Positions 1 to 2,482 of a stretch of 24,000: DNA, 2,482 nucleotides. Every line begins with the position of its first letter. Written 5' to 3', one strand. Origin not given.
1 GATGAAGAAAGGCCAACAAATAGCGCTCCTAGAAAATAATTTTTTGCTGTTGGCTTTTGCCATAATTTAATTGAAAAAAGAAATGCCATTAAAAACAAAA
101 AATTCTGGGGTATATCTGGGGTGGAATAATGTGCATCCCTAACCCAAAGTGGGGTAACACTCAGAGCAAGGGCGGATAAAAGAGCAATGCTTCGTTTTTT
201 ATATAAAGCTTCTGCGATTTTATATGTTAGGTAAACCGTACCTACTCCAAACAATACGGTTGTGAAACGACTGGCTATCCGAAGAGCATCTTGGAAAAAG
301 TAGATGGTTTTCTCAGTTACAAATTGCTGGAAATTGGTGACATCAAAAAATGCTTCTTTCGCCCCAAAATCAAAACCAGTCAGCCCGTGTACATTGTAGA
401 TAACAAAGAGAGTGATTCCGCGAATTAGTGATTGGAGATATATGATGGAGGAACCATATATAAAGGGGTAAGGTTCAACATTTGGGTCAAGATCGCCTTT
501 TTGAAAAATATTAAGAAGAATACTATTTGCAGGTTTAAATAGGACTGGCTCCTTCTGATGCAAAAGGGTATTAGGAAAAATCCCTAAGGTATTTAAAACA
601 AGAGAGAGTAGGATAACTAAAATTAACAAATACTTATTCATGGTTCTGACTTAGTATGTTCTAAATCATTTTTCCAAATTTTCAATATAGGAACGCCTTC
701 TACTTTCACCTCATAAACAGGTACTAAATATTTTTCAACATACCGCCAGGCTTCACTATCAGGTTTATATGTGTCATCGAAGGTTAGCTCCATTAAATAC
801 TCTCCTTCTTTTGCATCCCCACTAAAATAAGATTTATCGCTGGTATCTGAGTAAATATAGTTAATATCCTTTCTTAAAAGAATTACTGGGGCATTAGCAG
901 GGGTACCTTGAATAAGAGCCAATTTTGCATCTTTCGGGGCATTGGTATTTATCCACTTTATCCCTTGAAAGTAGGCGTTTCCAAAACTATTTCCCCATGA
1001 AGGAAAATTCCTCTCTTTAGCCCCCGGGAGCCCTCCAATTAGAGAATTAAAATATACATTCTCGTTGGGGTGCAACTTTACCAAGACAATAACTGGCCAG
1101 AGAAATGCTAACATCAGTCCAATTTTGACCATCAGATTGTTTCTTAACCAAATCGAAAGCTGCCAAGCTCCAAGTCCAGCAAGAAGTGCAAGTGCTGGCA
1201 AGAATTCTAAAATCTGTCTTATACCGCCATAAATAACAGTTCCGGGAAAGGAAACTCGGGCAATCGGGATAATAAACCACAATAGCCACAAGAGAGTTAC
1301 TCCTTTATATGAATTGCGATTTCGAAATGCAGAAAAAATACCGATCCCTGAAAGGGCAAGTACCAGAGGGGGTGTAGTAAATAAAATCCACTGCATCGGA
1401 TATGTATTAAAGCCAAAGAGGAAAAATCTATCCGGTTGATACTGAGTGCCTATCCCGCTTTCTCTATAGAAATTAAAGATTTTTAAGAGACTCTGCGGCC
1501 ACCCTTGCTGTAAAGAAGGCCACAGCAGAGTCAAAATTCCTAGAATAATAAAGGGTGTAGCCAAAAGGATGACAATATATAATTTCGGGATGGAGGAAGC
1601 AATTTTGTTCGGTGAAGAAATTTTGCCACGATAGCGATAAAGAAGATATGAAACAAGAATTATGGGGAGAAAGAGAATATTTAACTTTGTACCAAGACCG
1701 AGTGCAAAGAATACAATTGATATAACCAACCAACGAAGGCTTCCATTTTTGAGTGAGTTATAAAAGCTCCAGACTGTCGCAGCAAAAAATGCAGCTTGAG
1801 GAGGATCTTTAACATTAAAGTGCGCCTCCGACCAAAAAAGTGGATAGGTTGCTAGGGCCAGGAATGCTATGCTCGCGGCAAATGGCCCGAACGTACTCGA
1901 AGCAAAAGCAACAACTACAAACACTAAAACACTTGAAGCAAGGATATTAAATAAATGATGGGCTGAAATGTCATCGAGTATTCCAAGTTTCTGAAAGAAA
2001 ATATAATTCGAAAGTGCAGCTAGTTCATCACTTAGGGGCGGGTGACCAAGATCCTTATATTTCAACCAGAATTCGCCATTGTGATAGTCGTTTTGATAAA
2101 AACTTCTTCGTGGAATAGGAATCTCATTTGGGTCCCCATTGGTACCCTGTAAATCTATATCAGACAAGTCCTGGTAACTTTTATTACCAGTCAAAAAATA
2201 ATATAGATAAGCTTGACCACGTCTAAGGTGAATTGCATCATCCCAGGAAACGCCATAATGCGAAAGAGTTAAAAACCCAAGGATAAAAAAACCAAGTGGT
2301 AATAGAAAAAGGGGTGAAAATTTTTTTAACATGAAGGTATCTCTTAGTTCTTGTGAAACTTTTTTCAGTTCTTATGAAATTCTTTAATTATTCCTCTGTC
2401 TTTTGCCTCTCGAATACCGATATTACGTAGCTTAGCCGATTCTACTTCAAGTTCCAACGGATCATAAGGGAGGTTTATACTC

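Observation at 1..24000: Four GT2 plus four GT-C genes: a multiplexed lipid-carrier (Arn/Gtr/PMT-style) glycosylation island, not a Wzx/Wzy or ABC polysaccharide locus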

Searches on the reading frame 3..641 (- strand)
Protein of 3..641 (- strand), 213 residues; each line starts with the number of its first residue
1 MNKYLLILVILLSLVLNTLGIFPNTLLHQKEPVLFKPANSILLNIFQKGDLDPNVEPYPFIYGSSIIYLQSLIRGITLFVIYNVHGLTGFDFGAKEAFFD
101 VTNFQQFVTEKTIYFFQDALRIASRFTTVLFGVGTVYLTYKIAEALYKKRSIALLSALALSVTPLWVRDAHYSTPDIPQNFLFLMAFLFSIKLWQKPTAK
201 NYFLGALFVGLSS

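Call 3: search_protein_families(library=pfam, proteins=[window:3-641:-], max_evalue=0.01)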
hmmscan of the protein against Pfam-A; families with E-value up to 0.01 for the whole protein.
window:3-641:- (213 aa): 2 families
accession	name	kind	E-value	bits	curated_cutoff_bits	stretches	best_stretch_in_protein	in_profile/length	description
PF13231.12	PMT_2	-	1.3e-10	42.2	26.1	1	122-211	22-110/160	Dolichyl-phosphate-mannose-protein mannosyltransferase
PF02366.24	PMT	-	8.7e-07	29.2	22.7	1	113-212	74-174/245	Dolichyl-phosphate-mannose-protein mannosyltransferase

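Call 6: search_protein_families(library=ncbifam, proteins=[window:3-641:-], max_evalue=0.001)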
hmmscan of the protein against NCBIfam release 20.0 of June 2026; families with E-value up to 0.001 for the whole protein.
window:3-641:- (213 aa): 0 families

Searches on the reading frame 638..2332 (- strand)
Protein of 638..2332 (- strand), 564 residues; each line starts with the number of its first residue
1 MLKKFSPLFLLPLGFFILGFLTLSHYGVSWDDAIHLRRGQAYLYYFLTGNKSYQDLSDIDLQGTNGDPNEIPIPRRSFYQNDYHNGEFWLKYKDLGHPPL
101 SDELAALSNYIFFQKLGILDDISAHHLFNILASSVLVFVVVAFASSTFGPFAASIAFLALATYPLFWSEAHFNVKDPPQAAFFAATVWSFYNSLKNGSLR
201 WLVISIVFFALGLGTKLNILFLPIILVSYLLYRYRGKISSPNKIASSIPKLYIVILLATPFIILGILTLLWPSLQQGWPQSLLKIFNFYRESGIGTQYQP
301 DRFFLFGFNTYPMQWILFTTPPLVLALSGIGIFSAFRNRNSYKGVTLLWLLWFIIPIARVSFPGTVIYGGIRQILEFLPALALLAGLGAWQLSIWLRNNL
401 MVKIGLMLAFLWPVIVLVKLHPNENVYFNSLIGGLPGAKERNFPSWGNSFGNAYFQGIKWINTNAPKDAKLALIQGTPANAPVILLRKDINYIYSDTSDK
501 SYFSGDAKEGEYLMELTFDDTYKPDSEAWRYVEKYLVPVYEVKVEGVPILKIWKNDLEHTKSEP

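Call 3: search_protein_families(library=pfam, proteins=[window:638-2332:-], max_evalue=0.01)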
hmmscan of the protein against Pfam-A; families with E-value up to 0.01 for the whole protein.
window:638-2332:- (564 aa): 1 family
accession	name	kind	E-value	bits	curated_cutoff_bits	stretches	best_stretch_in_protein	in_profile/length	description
PF13231.12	PMT_2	-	3.2e-14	53.9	26.1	1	97-255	2-149/160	Dolichyl-phosphate-mannose-protein mannosyltransferase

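Call 6: search_protein_families(library=ncbifam, proteins=[window:638-2332:-], max_evalue=0.001)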
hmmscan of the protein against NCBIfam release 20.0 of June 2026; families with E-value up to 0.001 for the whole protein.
window:638-2332:- (564 aa): 1 family
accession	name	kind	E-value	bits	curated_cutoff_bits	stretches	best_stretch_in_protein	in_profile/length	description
TIGR03663.1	TIGR03663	subfamily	0.00046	19.3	126.25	1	127-355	75-305/435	flippase activity-associated protein Agl23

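Call 8: find_encoding_contigs(protein=window:638-2332:-, flank=10000, max_places=6)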
Protein window:638-2332:- (564 aa): no gene with exactly this product is on record in the collection.

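Call 17: search_solved_structures(query=window:638-2332:-, max_evalue=1)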
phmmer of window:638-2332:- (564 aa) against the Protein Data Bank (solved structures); distinct sequences matched with E-value up to 1: 11.
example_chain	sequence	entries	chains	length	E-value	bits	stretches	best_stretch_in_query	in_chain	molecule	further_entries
3vkf_C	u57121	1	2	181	0.24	13.3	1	411-475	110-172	Neurexin-1-beta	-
1c4r_A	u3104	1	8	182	0.24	13.3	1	411-475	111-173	NEUREXIN-I BETA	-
3bod_A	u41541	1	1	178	0.26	13.2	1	411-474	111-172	Neurexin-1-alpha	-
5z8y_B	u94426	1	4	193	0.26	13.2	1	411-475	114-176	Neurexin-1-beta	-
2wqz_C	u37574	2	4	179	0.26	13.2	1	411-474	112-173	NEUREXIN-1-BETA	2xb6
3b3q_E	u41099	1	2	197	0.27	13.1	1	411-475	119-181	NRXN1 protein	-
2r1d_A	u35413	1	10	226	0.33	12.8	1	411-475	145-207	Neurexin-1-beta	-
3biw_E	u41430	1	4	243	0.36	12.7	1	411-475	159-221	Neurexin-1-beta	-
3asi_A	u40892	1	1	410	0.79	11.6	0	411-475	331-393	Neurexin-1-alpha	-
8g7y_C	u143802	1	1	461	0.83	11.5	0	411-475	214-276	Neurexin-1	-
8g7z_C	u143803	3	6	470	0.86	11.5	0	411-475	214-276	Neurexin-1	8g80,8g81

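Call 83: list_cluster_members(proteins=[window:638-2332:-, window:2365-5046:-, window:15396-17774:-, window:5033-5839:-, window:6830-7546:-, window:8832-9557:-, window:21538-22791:-, window:18917-19621:-, window:18379-18843:+, window:11356-12390:-])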
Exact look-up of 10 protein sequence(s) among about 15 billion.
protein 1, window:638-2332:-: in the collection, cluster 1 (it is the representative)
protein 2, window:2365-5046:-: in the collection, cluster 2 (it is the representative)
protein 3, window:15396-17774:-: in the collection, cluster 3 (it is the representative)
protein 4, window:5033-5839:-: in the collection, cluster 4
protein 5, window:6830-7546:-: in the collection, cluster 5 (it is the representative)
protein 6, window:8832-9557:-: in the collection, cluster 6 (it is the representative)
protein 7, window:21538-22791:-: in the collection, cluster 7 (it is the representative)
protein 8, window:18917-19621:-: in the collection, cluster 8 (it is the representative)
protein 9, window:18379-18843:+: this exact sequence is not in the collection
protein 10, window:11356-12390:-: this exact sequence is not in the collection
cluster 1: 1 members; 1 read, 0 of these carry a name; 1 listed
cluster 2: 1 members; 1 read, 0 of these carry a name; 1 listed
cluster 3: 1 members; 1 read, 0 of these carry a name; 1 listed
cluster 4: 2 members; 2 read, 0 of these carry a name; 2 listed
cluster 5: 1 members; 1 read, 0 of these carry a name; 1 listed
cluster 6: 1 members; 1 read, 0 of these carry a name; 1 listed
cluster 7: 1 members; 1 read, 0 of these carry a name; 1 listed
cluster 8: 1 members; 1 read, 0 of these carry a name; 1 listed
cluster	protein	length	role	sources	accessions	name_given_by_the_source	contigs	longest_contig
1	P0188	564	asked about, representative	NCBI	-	-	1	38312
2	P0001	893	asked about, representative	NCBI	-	-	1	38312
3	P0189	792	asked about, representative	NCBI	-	-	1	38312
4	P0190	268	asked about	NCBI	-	-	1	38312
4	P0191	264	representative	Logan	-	-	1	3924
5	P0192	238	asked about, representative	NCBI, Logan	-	-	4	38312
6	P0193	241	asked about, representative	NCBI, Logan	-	-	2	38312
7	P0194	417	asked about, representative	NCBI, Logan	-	-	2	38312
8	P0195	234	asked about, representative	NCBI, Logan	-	-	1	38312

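Call 84: find_encoding_contigs(protein=P0192, flank=10000, max_places=4)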
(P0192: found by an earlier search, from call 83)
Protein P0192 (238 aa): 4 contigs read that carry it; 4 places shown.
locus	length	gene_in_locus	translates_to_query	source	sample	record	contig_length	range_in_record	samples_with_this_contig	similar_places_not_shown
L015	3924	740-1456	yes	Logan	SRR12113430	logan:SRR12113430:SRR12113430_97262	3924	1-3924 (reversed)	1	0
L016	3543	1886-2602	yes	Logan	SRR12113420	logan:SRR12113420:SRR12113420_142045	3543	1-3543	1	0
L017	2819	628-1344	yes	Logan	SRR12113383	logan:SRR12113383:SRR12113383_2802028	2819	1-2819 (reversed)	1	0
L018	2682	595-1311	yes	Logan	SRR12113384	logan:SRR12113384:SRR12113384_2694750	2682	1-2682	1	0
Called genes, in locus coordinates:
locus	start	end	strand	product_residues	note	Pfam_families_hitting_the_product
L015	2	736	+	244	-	?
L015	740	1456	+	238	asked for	PF00535:Glycos_transf_2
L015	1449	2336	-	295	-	PF01370:Epimerase, PF04321:RmlD_sub_bind, PF07993:NAD_binding_4 (weak)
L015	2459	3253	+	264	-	PF00535:Glycos_transf_2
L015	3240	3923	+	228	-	?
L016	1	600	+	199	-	?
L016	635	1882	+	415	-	PF08421:Methyltransf_13, PF13489:Methyltransf_23, PF08241:Methyltransf_11 (weak), PF08242:Methyltransf_12 (weak), PF08484:Methyltransf_14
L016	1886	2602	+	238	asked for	PF00535:Glycos_transf_2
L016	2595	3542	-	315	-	?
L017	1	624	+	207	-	?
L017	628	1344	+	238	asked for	PF00535:Glycos_transf_2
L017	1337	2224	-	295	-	PF01370:Epimerase, PF04321:RmlD_sub_bind, PF07993:NAD_binding_4 (weak)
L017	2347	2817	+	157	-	?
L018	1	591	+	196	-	?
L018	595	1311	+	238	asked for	PF00535:Glycos_transf_2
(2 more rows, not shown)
